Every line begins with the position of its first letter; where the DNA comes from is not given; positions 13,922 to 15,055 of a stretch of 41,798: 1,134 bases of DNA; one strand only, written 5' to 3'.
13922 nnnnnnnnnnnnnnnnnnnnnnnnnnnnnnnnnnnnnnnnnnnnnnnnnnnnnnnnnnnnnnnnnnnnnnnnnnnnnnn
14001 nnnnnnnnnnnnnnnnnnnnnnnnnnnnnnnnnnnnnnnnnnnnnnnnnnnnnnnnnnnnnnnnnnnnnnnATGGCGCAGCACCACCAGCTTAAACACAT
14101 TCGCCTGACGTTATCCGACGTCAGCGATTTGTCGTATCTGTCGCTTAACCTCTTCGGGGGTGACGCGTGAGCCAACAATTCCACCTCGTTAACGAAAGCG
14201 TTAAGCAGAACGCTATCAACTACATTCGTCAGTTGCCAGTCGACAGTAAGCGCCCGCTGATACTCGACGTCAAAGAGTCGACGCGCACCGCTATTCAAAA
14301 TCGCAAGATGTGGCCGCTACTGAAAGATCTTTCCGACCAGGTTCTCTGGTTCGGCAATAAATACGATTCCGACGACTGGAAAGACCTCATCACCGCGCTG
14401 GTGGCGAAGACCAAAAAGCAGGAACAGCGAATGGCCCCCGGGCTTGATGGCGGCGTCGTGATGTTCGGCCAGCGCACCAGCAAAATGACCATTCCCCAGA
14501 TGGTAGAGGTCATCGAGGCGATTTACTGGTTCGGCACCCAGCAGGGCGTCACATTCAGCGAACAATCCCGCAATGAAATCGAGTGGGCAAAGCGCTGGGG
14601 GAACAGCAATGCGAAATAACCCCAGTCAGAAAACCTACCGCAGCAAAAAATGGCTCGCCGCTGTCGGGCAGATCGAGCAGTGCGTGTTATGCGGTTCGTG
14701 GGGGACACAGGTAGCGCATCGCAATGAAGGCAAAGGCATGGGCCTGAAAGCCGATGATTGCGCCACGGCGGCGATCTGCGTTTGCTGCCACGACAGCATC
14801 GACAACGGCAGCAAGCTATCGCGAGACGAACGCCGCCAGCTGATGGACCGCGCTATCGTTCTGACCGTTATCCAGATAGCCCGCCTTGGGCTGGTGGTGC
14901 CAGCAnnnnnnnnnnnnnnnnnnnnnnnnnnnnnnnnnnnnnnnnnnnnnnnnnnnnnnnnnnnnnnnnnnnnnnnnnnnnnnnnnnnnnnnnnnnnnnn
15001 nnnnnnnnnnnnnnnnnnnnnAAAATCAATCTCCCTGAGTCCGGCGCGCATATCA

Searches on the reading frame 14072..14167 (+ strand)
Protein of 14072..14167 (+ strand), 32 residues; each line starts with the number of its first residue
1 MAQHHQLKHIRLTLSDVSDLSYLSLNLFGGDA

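Call 19: search_protein_families(library=pfam, proteins=[window:14072-14167:+], max_evalue=1)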
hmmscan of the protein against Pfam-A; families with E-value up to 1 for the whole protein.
window:14072-14167:+ (32 aa): 0 families

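Call 20: search_protein_families(library=phrogs, proteins=[window:14072-14167:+], max_evalue=1)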
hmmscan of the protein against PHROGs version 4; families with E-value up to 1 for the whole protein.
window:14072-14167:+ (32 aa): 0 families

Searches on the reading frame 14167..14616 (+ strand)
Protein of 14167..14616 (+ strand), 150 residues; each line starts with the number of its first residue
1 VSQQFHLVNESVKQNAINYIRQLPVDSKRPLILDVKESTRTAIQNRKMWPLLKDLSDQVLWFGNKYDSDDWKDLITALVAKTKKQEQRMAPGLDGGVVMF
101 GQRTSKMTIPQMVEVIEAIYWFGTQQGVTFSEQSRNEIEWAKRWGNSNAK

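Call 19: search_protein_families(library=pfam, proteins=[window:14167-14616:+], max_evalue=1)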
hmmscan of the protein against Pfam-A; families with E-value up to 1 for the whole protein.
window:14167-14616:+ (150 aa): 1 family
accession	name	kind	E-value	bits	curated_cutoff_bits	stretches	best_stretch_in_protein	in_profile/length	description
PF05772.17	NinB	-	6.9e-50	168.7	23.8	1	1-131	1-131/131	NinB protein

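Call 20: search_protein_families(library=phrogs, proteins=[window:14167-14616:+], max_evalue=1)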
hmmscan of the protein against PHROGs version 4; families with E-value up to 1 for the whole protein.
window:14167-14616:+ (150 aa): 2 families
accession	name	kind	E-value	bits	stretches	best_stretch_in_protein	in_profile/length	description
phrog_72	-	DNA, RNA and nucleotide metabolism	4.2e-47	161.2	1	1-148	8-159/161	NinB/ Orf homologous recombination mediator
phrog_32860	-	unknown function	0.014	16.3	1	96-129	19-53/77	-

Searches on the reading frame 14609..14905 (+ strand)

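Call 19: search_protein_families(library=pfam, proteins=[window:14609-14905:+], max_evalue=1)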
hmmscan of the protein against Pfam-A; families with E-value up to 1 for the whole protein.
window:14609-14905:+ (99 aa): 3 families
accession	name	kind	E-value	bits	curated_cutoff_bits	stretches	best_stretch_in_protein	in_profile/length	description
PF07102.17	YbcO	-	1.6e-05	25.2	29.9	1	36-94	30-91/92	Putative nuclease YbcO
PF06147.18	DUF968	-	3.8e-05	24.2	27.8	1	4-67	81-145/171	Protein of unknown function (DUF968)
PF14445.12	Prok-RING_2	-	0.013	16.1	22.4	1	18-39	18-39/56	Prokaryotic RING finger family 2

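Call 20: search_protein_families(library=phrogs, proteins=[window:14609-14905:+], max_evalue=1)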
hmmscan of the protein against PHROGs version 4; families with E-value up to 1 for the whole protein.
window:14609-14905:+ (99 aa): 10 families
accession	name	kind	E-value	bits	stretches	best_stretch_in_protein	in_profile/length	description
phrog_131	-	DNA, RNA and nucleotide metabolism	4.8e-32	111.9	1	5-98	24-126/131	HNH endonuclease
phrog_18962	-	unknown function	5.1e-13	50.1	1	9-95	51-143/166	-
phrog_1588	-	unknown function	8.7e-07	29.8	1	4-68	20-86/132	-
phrog_96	-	DNA, RNA and nucleotide metabolism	0.00055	20.3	1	5-68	242-306/334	HNH endonuclease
phrog_7109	-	unknown function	0.021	15.6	1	43-69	6-32/62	-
phrog_144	-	DNA, RNA and nucleotide metabolism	0.035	14.8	1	3-72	60-140/175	HNH endonuclease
phrog_740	-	DNA, RNA and nucleotide metabolism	0.074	13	1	23-69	39-89/332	HNH endonuclease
phrog_7566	-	unknown function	0.082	14.2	1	15-79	5-71/96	-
phrog_589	-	DNA, RNA and nucleotide metabolism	0.11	13.3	1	3-77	67-151/179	HNH endonuclease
phrog_31200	-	unknown function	0.15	12.9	1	35-71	30-66/180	-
